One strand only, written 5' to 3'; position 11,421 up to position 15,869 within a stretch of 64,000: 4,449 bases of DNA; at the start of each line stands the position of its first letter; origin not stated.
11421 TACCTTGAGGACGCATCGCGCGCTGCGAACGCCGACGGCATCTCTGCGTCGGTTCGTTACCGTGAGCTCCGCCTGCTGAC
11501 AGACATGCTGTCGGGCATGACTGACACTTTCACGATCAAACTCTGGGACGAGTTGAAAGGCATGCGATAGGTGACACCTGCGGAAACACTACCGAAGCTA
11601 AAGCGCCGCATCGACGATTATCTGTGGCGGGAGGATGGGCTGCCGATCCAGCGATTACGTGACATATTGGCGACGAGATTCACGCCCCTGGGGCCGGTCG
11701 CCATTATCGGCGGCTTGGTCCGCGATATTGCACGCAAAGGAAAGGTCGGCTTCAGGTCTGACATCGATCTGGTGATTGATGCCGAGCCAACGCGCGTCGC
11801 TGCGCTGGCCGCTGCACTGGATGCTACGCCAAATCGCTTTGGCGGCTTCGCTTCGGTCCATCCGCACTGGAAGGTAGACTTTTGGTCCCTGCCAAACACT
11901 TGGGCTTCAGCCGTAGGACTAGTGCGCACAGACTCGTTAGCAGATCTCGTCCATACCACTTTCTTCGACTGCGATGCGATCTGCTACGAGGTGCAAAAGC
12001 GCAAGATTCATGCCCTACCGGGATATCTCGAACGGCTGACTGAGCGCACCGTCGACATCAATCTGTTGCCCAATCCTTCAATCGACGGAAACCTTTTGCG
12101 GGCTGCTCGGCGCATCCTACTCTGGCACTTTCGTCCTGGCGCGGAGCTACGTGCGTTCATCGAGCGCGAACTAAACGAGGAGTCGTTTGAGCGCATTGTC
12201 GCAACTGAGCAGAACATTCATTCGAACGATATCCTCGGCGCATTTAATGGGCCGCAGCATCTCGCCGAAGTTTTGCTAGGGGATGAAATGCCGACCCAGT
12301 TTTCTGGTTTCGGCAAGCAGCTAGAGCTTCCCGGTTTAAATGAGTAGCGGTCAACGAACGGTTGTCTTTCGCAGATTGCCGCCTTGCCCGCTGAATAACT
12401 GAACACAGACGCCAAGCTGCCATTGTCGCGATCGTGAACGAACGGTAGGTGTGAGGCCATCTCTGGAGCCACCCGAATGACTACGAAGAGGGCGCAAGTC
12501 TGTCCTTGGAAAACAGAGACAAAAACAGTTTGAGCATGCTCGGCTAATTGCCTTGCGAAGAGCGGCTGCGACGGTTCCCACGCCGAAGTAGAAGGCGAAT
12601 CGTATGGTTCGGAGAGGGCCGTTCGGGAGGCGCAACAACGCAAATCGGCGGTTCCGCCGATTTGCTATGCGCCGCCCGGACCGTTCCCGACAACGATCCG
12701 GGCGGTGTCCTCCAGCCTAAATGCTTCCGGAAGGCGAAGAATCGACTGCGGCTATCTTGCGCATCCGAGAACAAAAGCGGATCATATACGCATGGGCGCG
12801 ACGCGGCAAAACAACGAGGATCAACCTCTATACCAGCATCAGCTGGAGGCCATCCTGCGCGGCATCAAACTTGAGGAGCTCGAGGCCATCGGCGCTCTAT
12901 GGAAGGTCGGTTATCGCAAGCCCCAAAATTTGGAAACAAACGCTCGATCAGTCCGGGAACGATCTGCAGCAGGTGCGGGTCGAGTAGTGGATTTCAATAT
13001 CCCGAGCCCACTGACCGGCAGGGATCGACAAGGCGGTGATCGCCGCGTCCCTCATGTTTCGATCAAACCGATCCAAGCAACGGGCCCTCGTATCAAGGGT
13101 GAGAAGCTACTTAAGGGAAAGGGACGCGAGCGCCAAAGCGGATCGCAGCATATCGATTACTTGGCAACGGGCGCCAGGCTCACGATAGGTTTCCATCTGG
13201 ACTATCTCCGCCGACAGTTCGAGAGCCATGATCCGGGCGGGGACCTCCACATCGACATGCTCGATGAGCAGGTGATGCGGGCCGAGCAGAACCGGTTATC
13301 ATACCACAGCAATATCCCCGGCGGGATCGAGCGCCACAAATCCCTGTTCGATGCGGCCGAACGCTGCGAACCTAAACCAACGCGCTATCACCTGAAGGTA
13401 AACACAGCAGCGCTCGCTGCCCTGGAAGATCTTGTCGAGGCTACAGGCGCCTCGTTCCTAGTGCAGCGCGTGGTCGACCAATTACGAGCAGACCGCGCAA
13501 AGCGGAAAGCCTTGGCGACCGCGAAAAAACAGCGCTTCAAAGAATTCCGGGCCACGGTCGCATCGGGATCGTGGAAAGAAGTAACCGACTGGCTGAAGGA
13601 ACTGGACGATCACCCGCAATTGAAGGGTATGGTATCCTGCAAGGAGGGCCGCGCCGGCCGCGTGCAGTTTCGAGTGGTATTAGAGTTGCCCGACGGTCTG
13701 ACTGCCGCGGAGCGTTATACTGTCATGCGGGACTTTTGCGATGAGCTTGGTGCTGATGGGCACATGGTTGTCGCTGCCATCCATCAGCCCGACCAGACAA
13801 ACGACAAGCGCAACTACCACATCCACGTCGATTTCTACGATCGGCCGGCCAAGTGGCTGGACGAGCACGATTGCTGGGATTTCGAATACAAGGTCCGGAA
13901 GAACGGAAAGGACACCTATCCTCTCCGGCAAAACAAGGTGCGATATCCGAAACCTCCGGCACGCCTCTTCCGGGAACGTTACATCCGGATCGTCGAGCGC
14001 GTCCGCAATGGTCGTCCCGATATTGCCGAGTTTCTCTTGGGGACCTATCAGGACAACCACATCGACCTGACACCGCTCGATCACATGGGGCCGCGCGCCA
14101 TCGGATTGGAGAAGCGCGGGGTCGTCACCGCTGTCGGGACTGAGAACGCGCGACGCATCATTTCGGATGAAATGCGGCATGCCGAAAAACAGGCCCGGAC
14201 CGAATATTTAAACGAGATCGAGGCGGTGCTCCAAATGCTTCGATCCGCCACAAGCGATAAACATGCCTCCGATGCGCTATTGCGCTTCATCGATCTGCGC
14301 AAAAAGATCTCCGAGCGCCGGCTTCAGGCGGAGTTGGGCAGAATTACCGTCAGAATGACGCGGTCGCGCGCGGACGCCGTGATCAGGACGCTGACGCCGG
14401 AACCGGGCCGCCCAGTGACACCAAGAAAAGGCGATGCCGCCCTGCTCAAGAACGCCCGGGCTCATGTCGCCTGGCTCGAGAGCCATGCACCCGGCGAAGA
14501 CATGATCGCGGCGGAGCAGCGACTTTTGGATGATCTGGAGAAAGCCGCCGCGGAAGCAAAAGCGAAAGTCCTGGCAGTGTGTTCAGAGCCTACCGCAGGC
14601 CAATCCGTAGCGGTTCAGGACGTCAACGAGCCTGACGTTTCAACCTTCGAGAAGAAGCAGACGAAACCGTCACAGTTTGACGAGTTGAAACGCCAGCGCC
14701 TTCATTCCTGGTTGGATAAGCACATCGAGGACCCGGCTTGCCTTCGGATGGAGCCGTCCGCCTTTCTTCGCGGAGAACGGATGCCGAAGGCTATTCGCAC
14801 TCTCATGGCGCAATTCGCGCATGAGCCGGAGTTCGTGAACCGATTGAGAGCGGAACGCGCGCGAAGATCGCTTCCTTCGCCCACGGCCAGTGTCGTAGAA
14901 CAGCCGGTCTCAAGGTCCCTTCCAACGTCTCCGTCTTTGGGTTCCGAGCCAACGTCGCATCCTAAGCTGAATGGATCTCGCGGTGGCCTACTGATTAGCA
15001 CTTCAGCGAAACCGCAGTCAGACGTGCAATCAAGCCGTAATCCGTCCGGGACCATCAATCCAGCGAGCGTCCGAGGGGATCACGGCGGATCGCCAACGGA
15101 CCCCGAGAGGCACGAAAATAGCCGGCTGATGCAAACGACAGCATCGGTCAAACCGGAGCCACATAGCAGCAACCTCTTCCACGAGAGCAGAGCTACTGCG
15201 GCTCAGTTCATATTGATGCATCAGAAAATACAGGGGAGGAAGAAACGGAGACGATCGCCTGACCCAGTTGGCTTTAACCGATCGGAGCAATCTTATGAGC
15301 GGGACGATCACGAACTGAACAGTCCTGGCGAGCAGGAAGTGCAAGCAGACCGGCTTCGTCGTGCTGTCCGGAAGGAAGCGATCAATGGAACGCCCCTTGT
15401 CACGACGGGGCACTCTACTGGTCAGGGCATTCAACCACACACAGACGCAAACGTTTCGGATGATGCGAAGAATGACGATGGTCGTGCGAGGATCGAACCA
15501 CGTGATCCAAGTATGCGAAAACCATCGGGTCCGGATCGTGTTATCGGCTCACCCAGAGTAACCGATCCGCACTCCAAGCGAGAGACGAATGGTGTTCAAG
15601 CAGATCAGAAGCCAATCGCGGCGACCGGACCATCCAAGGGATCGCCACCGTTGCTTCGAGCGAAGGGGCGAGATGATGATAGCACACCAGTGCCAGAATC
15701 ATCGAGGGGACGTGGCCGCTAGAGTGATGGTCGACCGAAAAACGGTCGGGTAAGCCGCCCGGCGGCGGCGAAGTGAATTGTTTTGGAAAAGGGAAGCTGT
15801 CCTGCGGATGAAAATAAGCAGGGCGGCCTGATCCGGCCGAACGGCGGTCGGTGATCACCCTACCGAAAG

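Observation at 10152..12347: Candidate new defence system: dGTPase translationally coupled to a stand-alone CCA/poly(A)-polymerase-type nucleotidyltransferase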

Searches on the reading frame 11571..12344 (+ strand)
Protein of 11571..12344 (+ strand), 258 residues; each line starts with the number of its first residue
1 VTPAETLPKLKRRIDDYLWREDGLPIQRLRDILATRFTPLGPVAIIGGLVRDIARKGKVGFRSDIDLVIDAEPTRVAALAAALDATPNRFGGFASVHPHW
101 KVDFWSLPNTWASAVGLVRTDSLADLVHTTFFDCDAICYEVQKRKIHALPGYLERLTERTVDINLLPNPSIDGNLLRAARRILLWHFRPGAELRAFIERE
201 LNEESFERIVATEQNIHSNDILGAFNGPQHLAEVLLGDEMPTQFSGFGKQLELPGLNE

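Call 3: search_protein_families(library=pfam, proteins=[window:11571-12344:+], max_evalue=0.1)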
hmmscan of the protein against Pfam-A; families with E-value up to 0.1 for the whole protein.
window:11571-12344:+ (258 aa): 1 family
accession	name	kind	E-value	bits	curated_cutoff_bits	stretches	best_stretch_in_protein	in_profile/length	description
PF01743.26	PolyA_pol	-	0.0047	17.7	23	1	45-79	3-34/126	Poly A polymerase head domain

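Call 4: search_protein_families(library=padloc, proteins=[window:11571-12344:+], max_evalue=0.1)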
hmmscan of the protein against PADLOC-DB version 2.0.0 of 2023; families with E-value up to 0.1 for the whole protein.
window:11571-12344:+ (258 aa): 0 families

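Call 5: search_protein_families(library=ncbifam, proteins=[window:11571-12344:+], max_evalue=0.1)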
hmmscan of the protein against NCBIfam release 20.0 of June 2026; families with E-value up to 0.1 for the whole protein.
window:11571-12344:+ (258 aa): 0 families

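Call 6: find_homologous_proteins(query=window:11571-12344:+)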
Query window:11571-12344:+ (258 aa): 249 proteins with E <= 0.001 among 8000 candidates; the best 120 are listed.
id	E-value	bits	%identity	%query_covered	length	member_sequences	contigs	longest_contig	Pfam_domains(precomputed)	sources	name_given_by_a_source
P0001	1.7e-154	531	89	100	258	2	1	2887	-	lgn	-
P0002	4.7e-154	529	89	100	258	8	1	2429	-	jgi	-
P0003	6.0e-153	526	88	100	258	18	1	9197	-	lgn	-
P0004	5.8e-152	522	87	100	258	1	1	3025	-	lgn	-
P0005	1.1e-151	521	88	100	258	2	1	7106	-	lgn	-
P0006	1.0e-149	515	86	100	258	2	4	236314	-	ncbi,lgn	-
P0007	4.3e-149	513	86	100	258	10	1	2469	-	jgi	-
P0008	4.4e-149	513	86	100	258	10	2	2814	-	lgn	-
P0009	2.6e-148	510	86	100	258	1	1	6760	-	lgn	-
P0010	4.1e-148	510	87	100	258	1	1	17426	-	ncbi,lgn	-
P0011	7.4e-148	509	86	100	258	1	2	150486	-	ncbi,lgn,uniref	ncbi:hypothetical protein [Qipengyuania mesophila]|uniref:hypothetical protein n=1 Tax=Qipengyuania 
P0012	2.6e-147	507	85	100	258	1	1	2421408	-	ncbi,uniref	ncbi:hypothetical protein WJT74_01290 [Sphingomicrobium sp. XHP0239]|uniref:hypothetical protein n=1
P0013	4.5e-147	506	85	100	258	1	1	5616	-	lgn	-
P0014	3.3e-145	500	84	100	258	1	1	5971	-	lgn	-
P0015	1.0e-144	499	84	100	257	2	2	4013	-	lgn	-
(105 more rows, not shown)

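Call 7: search_solved_structures(query=window:11571-12344:+, max_evalue=10, show_alignments=3)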
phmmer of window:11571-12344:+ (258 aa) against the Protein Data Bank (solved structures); distinct sequences matched with E-value up to 10: 1.
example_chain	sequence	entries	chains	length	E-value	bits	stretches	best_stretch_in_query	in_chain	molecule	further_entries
3ct7_A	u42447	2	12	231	0.27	13.6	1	153-233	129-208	D-allulose-6-phosphate 3-epimerase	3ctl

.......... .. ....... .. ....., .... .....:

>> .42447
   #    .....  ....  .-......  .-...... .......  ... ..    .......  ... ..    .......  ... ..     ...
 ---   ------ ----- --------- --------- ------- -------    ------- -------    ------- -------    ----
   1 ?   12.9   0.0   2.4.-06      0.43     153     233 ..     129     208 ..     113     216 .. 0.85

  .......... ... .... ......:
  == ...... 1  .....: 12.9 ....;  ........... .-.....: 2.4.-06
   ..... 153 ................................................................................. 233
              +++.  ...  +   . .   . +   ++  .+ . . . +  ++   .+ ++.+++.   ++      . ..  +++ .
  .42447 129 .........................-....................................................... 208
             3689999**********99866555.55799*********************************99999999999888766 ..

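Call 9: find_related_loci(query=A1, collection=genome_contigs, flank=8000)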
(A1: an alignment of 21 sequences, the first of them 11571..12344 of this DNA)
Query A1 (258 aa) in genome_contigs; peptide patterns used: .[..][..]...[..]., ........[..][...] (x = any residue, [..] = any of these).
86 stretches matched a pattern; 30 encode a relative of the query (tblastn E <= 1e-3); 30 distinct loci.
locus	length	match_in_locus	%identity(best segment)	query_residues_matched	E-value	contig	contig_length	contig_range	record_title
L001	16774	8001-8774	88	1-258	1e-153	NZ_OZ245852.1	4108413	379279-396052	MAG: Novosphingobium sp. isolate a05ab0e1-76a9-416e-a5c0-6052ab7e7506 chromosome 1, complete sequence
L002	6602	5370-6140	88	1-257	2e-148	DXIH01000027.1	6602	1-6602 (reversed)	MAG TPA_asm: Candidatus Sphingomonas excrementigallinarum isolate 1562 ChiHduod21__C4125_L6602_SAMN08010222, whole genom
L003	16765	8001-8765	70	1-256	7e-122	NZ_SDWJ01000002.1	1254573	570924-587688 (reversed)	Sphingorhabdus profundilacus strain IMCC26285 NODE_2_length_1254573_cov_81.6215, whole genome shotgun sequence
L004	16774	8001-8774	56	1-257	3e-92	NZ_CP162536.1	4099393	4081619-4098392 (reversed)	Sphingomonas albertensis strain LMG 32139 chromosome, complete genome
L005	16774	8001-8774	52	1-258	8e-82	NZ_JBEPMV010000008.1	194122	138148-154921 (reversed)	Sphingomonas trueperi strain 1075 Ga0438562_08, whole genome shotgun sequence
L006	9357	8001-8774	53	1-258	6e-80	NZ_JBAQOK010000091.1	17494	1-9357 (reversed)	MAG: Sphingobium sp. isolate MFD03279_ilm_asm_bin12 k127_131173, whole genome shotgun sequence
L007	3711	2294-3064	49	1-256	5e-77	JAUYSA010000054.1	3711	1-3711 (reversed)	MAG: Hyphomonadaceae bacterium isolate C5_metabat.bin.27_sub C5_k141_113583, whole genome shotgun sequence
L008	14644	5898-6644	44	10-257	3e-70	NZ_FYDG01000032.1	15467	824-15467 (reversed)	Rhodoblastus acidophilus strain DSM 137, whole genome shotgun sequence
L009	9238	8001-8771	42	1-256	2e-64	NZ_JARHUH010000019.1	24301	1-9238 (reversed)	Paenirhodobacter sp. CAU 1674 contig19, whole genome shotgun sequence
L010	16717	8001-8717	42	1-239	3e-64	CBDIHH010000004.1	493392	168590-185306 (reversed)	MAG: Caulobacteraceae bacterium isolate 78daf9a8-a3a1-4e7f-803e-de498bfe5e29 genome assembly, contig: contig_4, whole ge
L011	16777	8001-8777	42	1-258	8e-64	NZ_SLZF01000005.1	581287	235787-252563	Bosea sp. BK604 Ga0307684_105, whole genome shotgun sequence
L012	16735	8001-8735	43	1-244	4e-62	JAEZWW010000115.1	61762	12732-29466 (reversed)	MAG: Proteobacteria bacterium isolate OH_PFB_173 k127_188414, whole genome shotgun sequence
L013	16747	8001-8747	45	2-253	6e-61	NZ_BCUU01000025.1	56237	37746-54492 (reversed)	Variovorax soli NBRC 106424, whole genome shotgun sequence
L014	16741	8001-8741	43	1-253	7e-60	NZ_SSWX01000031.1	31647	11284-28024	Lampropedia aestuarii strain YIM MLB12 Scaffold31, whole genome shotgun sequence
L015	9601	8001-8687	44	10-238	2e-59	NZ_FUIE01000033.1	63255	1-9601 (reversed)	Brevundimonas diminuta 3F5N, whole genome shotgun sequence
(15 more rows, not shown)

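Call 43: predict_structure(alignment_id=A1)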
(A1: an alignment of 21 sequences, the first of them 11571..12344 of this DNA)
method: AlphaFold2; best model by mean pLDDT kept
length: 258 residues; sequences in the alignment: 21
mean_pLDDT: 89.6   pTM: 0.85
mean pLDDT of the five models: 89.6, 89.0, 88.2, 88.2, 87.6
residues with pLDDT >= 90: 189; 70-90: 48; 50-70: 10; < 50: 11
segments of 3 or more residues with pLDDT < 50: 248-258
pLDDT, mean of each block of 10 residues (from residue 1): 89 94 90 96 95 84 89 97 93 91 94 91 96 96 96 94 89 95 92 97 97 88 93 88 55 41
secondary structure, 60 per line:
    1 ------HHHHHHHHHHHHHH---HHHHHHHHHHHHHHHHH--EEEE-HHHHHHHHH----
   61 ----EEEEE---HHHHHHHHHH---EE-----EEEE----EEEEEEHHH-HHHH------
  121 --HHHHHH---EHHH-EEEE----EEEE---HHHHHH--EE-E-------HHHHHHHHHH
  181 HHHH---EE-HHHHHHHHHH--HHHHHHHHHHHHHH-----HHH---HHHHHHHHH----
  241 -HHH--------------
elements in order: H7-20 H24-40 E43-46 H48-56 E65-69 H73-82 E93-96 E101-106 H111-114 H123-128 E137-140 E145-148 H152-157 H171-184 H191-200 H203-216 H228-236

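Call 46: fold_search(model_id=the predicted structure, library=pdb)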
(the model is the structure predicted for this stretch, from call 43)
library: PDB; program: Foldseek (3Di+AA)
matches with E <= 10: 446; with E <= 0.001: 43
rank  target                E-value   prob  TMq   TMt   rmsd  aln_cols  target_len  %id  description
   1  5hc9_B                2.0e-08  1.00  0.50  0.34   5.6       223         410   19  Thermotoga maritima CCA-adding enzyme complexed with tRNA_CCA (released 2016-04-27)
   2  5hc9_A                3.0e-08  1.00  0.51  0.34   6.4       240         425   17  Thermotoga maritima CCA-adding enzyme complexed with tRNA_CCA (released 2016-04-27)
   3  3h39_B                4.3e-08  1.00  0.52  0.34   5.1       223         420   16  The complex structure of CCA-adding enzyme with ATP (released 2009-10-13)
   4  3wfp_B                4.6e-08  1.00  0.46  0.28   6.4       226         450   14  tRNA processing enzyme (apo form 2) (released 2014-01-01)
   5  3h3a_B                6.6e-08  1.00  0.54  0.36   6.1       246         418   17  The complex structure of CCA-adding enzyme with CTP (released 2009-10-13)
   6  3wfs_C                1.2e-07  1.00  0.47  0.30   6.6       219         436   15  tRNA processing enzyme complex 3 (released 2014-01-01)
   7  3wfq_G                1.3e-07  1.00  0.45  0.29   5.1       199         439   16  tRNA processing enzyme complex 1 (released 2014-01-01)
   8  3wfq_F                1.3e-07  1.00  0.46  0.29   5.0       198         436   16  tRNA processing enzyme complex 1 (released 2014-01-01)
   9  3aqm_A                1.4e-07  1.00  0.55  0.39   5.7       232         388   14  Structure of bacterial protein (form II) (released 2011-02-09)
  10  3aql_A                1.4e-07  1.00  0.49  0.35   6.3       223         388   16  Structure of bacterial protein (apo form II) (released 2011-02-09)
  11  3wfo_A                1.6e-07  1.00  0.49  0.32   4.7       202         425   16  tRNA processing enzyme (apo form 1) (released 2014-01-01)
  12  3wfp_C                1.6e-07  1.00  0.46  0.30   5.2       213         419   15  tRNA processing enzyme (apo form 2) (released 2014-01-01)
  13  3wfo_C                1.7e-07  1.00  0.49  0.32   5.9       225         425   13  tRNA processing enzyme (apo form 1) (released 2014-01-01)
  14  4wc2_A                1.7e-07  1.00  0.45  0.33   4.8       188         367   21  Crystal structure of tRNA nucleotidyltransferase complexed with a primer tRNA and an incoming ATP analog (released 2015-04-15)
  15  1vfg_B                1.8e-07  1.00  0.41  0.31   9.2       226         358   20  Crystal structure of tRNA nucleotidyltransferase complexed with a primer tRNA and an incoming ATP analog (released 2004-08-10)
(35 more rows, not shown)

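Call 57: search_dna_similar(query=window:11571-12344:+, collection=plasmids, mode=protein, max_evalue=0.00001, max_rows=40)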
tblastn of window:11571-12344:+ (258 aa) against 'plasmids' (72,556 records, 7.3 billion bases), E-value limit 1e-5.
Records with a match: 8; places in all: 8; records where one place covers at least 80% of the query: 0.
Best place of each record, by identity: <60% 8.
By first word of the organism name: Bacillus 6; Phaeobacter 2.
By predicted mobility (MOB-suite, as given by PLSDB): conjugative 4; non-mobilizable 4.
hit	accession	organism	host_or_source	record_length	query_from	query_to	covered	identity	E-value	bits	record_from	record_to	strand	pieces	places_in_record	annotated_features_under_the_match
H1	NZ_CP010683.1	Phaeobacter piscinae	cell culture,rotifer aquaculture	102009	38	238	78%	31.5%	8e-19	92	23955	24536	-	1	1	hypothetical protein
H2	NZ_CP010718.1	Phaeobacter piscinae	cell culture,fish larvae aquaculture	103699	38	238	78%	31.5%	8e-19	92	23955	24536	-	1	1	hypothetical protein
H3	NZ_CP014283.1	Bacillus thuringiensis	cell culture,soil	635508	22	213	74%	25.1%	1e-9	66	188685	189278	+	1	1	hypothetical protein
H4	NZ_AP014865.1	Bacillus thuringiensis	-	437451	22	213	74%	24.6%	6e-9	63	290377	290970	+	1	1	hypothetical protein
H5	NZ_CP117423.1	Bacillus cereus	-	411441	45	198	60%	27.3%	7e-6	54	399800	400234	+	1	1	hypothetical protein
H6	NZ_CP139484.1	Bacillus sp. RA(2023)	mixed culture,soil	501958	41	178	53%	28.4%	9e-8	60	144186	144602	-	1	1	hypothetical protein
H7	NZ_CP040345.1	Bacillus albus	Apostichopus japonicus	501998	41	178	53%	28.4%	9e-8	60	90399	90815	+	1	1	hypothetical protein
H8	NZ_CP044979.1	Bacillus thuringiensis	whole organism,soil sample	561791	41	178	53%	28.4%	9e-8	60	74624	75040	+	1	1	hypothetical protein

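Call 58: search_dna_similar(query=window:11571-12344:+, collection=phages, mode=protein, max_evalue=0.00001, max_rows=20)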
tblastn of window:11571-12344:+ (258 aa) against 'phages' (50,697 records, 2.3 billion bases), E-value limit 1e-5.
No match.

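Call 59: get_annotated_region(hit=H1, flank=4000)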
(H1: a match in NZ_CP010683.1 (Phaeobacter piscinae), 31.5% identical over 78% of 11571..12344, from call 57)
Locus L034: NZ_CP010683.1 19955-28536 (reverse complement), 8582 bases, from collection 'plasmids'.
description: Phaeobacter piscinae strain P14 plasmid pP14_b, complete sequence
organism: Phaeobacter piscinae (NCBI taxid 1580596)
taxonomy: Bacteria; Pseudomonadota; Alphaproteobacteria; Rhodobacterales; Roseobacteraceae; Phaeobacter; Phaeobacter piscinae
host: -; source: cell culture,rotifer aquaculture; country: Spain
typing (MOB-suite, as given by PLSDB): conjugative; relaxase MOBF,MOBP; mating-pair formation MPF_T
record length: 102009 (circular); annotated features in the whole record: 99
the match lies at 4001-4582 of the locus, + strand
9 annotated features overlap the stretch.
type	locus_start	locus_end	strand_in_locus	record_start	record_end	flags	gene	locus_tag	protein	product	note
CDS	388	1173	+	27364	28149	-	-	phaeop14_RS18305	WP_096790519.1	phage Gp37/Gp68 family protein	-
CDS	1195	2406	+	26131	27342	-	-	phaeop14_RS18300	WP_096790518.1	three-Cys-motif partner protein TcmP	-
CDS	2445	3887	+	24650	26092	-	dgt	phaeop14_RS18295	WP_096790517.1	dGTP triphosphohydrolase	GO:0015949 - nucleobase-containing small molecule interconversion [Evidence IEA]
CDS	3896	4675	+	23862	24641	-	-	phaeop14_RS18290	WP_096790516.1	hypothetical protein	-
CDS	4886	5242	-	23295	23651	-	-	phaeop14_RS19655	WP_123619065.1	hypothetical protein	-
CDS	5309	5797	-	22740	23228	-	-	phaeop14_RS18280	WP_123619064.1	hypothetical protein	-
CDS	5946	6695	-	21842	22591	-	-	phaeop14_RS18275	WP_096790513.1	DsbA family protein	-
CDS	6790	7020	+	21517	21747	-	-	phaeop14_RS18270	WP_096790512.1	hypothetical protein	-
CDS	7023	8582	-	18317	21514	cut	-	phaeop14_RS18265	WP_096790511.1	conjugal transfer protein TraG N-terminal domain-containing protein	-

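Call 60: get_annotated_region(hit=H3, flank=4000)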
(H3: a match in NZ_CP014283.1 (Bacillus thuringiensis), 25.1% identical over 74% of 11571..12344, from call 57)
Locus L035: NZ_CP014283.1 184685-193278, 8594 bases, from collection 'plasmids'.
description: Bacillus thuringiensis strain Bt185 plasmid pBT1850636, complete sequence
organism: Bacillus thuringiensis (NCBI taxid 1428)
taxonomy: Bacteria; Bacillota; Bacilli; Bacillales; Bacillaceae; Bacillus; Bacillus thuringiensis
host: -; source: cell culture,soil; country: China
typing (MOB-suite, as given by PLSDB): non-mobilizable; replicon rep_cluster_125,rep_cluster_459
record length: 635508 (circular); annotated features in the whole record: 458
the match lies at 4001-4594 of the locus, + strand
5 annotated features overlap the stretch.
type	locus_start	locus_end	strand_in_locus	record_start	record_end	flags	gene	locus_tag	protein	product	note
CDS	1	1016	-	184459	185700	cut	-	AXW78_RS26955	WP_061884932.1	hypothetical protein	-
CDS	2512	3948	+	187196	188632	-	dgt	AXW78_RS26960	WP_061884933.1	dGTP triphosphohydrolase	GO:0015949 - nucleobase-containing small molecule interconversion [Evidence IEA]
CDS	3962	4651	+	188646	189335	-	-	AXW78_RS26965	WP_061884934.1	hypothetical protein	-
CDS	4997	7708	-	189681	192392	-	-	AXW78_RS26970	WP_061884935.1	P-loop NTPase fold protein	-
CDS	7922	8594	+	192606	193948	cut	-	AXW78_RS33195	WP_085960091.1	IS3-like element ISBce14 family transposase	GO:0006313 - DNA transposition [Evidence IEA]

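Call 74: search_protein_families(library=pfam, alignment_id=A5, max_evalue=0.00001)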
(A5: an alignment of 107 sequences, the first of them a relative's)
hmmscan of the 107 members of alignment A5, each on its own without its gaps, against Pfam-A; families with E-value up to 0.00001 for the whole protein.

A. member 1, L001:3770-5923:+ (718 aa): 3 families
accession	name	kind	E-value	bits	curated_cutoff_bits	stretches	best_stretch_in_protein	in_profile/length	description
PF00583.31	Acetyltransf_1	-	4e-13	50.1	20.7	1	44-130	24-116/116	Acetyltransferase (GNAT) family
PF13508.13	Acetyltransf_7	-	1.3e-09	38.7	27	1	54-132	7-84/84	Acetyltransferase (GNAT) domain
PF13673.13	Acetyltransf_10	-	1e-06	29.2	23.6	1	40-135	19-112/128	Acetyltransferase (GNAT) domain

B. families by the number of members that match (of 107 scanned): 106 families (the first 25 are shown)
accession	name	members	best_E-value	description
PF13356.12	Arm-DNA-bind_3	4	3.3e-26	Arm DNA-binding domain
PF00589.27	Phage_integrase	4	3.4e-20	Phage integrase family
PF22175.2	Ogg-HhH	3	3.1e-16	8-oxoguanine DNA glycosylase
PF02463.25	SMC_N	3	1e-11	RecF/RecN/SMC N terminal domain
PF20473.4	MmeI_Mtase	3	1.1e-08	MmeI, DNA-methyltransferase domain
PF17760.6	UvrA_inter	2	8.5e-41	UvrA interaction domain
PF17755.6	UvrA_DNA-bind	2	3.1e-37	UvrA DNA-binding domain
PF22022.2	Phage_int_M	2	1.5e-35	Phage integrase central domain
PF04851.21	ResIII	2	8.3e-21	Type III restriction enzyme, res subunit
PF02384.22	N6_Mtase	2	1.4e-20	N-6 DNA Methylase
PF05014.21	Nuc_deoxyrib_tr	2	6.7e-19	Nucleoside 2-deoxyribosyltransferase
PF00005.33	ABC_tran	2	1.1e-18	ABC transporter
PF00196.25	GerE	2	1.1e-16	Bacterial regulatory proteins, luxR family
PF07669.17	Eco57I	2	4.5e-14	Eco57I restriction-modification methylase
PF00294.29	PfkB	2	3.1e-11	pfkB family carbohydrate kinase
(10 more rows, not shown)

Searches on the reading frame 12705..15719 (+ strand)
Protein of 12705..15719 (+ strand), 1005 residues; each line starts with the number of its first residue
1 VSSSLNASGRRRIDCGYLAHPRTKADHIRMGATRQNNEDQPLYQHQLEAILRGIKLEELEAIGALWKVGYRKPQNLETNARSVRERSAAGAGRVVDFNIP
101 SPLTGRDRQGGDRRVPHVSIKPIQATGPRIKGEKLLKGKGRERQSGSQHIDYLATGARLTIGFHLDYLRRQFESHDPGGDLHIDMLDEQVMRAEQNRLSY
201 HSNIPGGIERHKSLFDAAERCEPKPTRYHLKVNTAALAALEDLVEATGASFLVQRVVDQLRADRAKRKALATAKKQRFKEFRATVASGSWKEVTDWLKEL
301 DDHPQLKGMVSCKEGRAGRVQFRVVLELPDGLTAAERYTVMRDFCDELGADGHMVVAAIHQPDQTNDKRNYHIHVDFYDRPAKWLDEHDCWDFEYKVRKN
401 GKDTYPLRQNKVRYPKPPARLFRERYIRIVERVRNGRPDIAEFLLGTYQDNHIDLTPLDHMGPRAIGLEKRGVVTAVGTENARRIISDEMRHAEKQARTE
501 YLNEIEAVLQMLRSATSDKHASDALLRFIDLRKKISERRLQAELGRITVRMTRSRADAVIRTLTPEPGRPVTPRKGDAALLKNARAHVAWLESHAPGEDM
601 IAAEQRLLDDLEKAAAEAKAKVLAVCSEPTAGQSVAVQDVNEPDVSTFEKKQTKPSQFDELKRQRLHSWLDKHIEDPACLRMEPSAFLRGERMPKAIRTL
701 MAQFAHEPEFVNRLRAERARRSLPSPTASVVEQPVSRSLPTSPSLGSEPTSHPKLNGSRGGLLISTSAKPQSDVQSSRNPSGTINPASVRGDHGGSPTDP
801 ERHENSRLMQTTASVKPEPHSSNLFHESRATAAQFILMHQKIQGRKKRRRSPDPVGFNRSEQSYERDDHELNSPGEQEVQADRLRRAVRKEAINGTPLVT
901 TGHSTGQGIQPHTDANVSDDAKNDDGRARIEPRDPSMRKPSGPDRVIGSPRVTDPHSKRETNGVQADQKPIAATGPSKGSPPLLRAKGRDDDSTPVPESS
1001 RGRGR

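Call 3: search_protein_families(library=pfam, proteins=[window:12705-15719:+], max_evalue=0.1)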
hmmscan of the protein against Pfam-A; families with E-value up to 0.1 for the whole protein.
window:12705-15719:+ (1005 aa): 2 families
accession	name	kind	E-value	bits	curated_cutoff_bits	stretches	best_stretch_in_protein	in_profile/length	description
PF03389.21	MobA_MobL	-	4.2e-06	27.2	26.7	1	320-471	68-224/224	MobA/MobL family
PF03432.20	Relaxase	-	0.029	15.1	24.6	1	320-375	44-96/132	MobA/VirD2-like, nuclease domain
